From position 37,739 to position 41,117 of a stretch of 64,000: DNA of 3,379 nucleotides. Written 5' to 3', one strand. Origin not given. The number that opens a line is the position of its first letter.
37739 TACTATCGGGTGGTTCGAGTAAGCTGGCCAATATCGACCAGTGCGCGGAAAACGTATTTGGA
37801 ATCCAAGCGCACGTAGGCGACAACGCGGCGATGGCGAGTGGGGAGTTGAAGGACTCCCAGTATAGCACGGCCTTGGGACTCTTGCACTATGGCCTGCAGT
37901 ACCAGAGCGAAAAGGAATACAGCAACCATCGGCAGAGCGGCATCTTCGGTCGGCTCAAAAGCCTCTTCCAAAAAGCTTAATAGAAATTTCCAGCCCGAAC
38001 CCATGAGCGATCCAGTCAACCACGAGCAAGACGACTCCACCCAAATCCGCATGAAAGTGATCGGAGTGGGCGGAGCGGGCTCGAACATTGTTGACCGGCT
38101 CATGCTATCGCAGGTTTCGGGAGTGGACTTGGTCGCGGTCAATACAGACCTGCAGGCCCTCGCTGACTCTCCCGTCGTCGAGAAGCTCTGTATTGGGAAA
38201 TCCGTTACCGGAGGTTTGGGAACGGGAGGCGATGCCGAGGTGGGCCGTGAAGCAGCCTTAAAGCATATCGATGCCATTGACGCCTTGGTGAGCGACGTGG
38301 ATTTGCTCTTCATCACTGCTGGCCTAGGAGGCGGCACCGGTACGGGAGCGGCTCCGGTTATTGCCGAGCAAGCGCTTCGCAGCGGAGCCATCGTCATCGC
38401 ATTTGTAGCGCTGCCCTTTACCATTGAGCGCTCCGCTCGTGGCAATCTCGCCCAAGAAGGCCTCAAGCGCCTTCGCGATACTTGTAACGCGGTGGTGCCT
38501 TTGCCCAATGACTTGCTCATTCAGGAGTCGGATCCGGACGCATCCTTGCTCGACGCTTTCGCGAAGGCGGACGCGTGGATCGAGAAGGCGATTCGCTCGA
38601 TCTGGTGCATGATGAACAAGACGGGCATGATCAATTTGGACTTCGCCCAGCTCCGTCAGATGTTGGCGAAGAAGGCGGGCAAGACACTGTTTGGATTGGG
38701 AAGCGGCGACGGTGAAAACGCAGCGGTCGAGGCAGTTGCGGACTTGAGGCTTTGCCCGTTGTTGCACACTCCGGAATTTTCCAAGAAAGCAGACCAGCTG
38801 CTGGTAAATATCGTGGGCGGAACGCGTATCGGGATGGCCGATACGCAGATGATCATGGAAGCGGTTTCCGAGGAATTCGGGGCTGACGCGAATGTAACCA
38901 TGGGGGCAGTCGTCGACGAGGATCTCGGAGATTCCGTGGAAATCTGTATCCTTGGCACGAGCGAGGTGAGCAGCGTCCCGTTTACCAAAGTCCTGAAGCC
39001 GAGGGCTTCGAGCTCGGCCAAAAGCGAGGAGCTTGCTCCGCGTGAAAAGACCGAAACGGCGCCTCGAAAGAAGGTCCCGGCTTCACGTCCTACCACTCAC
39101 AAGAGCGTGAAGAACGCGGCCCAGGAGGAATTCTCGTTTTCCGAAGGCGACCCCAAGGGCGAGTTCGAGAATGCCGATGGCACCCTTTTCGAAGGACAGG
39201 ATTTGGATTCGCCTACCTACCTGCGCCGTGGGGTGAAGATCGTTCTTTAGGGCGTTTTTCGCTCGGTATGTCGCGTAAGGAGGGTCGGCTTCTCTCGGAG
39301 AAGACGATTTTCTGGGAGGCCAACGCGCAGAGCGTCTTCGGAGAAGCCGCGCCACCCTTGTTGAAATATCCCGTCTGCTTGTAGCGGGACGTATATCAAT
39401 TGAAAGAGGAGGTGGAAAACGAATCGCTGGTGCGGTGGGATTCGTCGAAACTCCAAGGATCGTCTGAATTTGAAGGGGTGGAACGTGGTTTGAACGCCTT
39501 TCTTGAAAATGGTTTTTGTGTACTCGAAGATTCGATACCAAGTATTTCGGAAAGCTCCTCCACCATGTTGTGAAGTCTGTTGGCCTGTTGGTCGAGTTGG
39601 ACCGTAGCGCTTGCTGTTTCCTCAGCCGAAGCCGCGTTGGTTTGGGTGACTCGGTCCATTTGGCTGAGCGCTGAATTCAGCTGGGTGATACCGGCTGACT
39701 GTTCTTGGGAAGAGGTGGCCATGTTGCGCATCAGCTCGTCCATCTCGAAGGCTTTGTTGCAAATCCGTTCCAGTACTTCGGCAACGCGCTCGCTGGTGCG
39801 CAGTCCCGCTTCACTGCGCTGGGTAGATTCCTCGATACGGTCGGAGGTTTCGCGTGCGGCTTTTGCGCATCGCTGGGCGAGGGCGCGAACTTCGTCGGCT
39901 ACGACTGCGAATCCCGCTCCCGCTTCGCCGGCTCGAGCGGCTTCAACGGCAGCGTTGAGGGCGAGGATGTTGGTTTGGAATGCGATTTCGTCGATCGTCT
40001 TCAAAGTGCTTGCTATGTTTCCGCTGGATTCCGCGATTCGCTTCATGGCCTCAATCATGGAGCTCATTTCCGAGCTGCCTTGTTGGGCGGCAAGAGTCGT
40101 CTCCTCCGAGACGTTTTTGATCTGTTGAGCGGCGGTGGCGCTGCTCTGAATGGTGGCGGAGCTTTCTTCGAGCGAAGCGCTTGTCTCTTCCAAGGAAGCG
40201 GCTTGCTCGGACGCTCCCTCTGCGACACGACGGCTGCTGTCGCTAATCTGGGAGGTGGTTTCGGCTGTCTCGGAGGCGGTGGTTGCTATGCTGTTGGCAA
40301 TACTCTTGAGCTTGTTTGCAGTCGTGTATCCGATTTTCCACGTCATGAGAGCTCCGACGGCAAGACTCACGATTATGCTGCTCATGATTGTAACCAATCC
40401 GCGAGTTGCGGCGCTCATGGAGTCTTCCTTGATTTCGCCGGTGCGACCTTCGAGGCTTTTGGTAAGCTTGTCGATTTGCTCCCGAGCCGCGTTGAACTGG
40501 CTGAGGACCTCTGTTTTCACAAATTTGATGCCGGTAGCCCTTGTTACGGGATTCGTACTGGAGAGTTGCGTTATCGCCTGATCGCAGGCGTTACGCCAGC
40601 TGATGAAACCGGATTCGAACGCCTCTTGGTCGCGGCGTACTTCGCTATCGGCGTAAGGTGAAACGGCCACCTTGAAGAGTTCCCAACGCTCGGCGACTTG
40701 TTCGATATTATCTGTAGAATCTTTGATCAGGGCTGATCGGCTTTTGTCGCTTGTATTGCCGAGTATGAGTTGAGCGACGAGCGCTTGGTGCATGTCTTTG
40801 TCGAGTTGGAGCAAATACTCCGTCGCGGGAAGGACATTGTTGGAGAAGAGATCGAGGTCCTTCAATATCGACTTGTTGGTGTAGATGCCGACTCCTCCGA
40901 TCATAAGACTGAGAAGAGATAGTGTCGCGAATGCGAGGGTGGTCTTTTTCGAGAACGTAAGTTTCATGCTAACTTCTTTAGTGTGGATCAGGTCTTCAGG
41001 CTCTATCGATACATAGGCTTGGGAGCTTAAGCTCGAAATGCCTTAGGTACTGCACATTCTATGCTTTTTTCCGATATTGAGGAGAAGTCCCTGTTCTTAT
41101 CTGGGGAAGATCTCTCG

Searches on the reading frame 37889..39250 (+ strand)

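Call 86: search_protein_families(library=pfam, proteins=[window:37889-39250:+], max_evalue=0.00001)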
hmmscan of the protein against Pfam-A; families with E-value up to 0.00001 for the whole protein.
window:37889-39250:+ (453 aa): 2 families
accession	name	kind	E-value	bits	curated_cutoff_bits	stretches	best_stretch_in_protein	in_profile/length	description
PF00091.31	Tubulin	-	5.6e-39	134.8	33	1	55-212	2-187/190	Tubulin/FtsZ family, GTPase domain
PF12327.13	FtsZ_C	-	2.6e-13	50.5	27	1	264-357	1-92/95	FtsZ family, C-terminal domain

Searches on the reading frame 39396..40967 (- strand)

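Call 86: search_protein_families(library=pfam, proteins=[window:39396-40967:-], max_evalue=0.00001)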
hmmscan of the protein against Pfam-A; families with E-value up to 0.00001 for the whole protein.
window:39396-40967:- (523 aa): 2 families
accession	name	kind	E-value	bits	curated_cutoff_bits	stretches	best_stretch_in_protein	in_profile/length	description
PF00015.26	MCPsignal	-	4.8e-45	153.9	34.6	1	286-441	3-172/172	Methyl-accepting chemotaxis protein (MCP) signalling domain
PF12729.13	4HB_MCP_1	-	7.1e-08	32.7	27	1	3-179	2-173/181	Four helix bundle sensory module for signal transduction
